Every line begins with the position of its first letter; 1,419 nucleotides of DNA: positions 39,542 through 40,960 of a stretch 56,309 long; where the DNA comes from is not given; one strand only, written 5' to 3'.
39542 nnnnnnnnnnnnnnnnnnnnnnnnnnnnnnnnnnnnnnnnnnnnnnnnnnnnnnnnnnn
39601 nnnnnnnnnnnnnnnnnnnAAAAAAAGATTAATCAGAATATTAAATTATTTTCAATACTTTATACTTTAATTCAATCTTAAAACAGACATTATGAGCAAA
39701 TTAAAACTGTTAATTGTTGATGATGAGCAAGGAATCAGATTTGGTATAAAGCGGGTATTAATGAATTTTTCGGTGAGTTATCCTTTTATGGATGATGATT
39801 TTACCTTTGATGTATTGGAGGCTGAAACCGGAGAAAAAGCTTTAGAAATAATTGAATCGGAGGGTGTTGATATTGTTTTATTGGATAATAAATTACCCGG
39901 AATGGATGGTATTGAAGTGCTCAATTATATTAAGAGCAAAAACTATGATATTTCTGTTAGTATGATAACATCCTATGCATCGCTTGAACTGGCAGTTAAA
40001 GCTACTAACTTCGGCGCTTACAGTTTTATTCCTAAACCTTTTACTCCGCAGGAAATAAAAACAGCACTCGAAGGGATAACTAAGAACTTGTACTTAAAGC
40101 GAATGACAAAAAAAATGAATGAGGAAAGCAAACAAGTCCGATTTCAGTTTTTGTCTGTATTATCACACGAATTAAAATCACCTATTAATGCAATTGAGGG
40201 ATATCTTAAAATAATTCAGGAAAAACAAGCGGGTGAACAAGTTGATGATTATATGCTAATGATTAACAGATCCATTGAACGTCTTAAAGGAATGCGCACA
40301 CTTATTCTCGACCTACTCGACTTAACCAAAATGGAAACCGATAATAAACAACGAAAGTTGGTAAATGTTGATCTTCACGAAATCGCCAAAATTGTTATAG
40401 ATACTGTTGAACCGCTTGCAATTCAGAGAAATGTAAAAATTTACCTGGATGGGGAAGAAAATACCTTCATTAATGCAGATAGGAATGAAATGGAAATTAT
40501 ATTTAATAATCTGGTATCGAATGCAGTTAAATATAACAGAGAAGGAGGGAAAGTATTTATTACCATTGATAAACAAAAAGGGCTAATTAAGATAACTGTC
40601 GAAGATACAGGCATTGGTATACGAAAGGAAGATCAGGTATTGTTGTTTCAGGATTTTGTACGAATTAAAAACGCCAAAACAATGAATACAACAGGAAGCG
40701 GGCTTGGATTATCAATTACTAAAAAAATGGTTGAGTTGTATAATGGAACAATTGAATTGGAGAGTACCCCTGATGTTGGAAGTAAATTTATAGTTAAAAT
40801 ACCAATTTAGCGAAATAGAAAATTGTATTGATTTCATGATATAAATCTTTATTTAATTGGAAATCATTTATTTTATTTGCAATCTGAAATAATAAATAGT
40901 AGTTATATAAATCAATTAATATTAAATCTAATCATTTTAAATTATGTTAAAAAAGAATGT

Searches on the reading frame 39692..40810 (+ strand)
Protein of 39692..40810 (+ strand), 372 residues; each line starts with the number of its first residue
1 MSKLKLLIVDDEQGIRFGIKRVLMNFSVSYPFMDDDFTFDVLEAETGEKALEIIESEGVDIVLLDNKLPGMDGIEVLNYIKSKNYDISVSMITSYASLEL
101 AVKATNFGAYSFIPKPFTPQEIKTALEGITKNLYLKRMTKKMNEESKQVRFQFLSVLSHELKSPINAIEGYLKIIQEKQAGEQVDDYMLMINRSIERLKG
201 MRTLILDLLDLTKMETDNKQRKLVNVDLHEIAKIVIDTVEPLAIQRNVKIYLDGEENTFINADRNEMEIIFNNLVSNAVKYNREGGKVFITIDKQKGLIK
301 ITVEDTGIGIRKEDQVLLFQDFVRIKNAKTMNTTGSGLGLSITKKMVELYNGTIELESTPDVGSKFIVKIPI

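Call 6: search_protein_families(library=pfam, proteins=[window:39692-40810:+])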
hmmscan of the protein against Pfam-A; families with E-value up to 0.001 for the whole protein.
window:39692-40810:+ (372 aa): 5 families
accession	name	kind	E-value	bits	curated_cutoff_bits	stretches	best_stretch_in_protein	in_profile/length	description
PF02518.31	HATPase_c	-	3.1e-27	95.6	26.4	1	263-371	2-108/111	Histidine kinase-, DNA gyrase B-, and HSP90-like ATPase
PF00072.30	Response_reg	-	1.3e-24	87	30.2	1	7-126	2-110/111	Response regulator receiver domain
PF00512.31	HisKA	-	5.8e-12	45.9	26.9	1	152-216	4-65/66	His Kinase A (phospho-acceptor) domain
PF13581.12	HATPase_c_2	-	6.5e-05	23.4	27.4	1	262-348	27-110/127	Histidine kinase-like ATPase domain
PF14501.12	HATPase_c_5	-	0.00048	20.4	22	0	267-359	6-91/102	GHKL domain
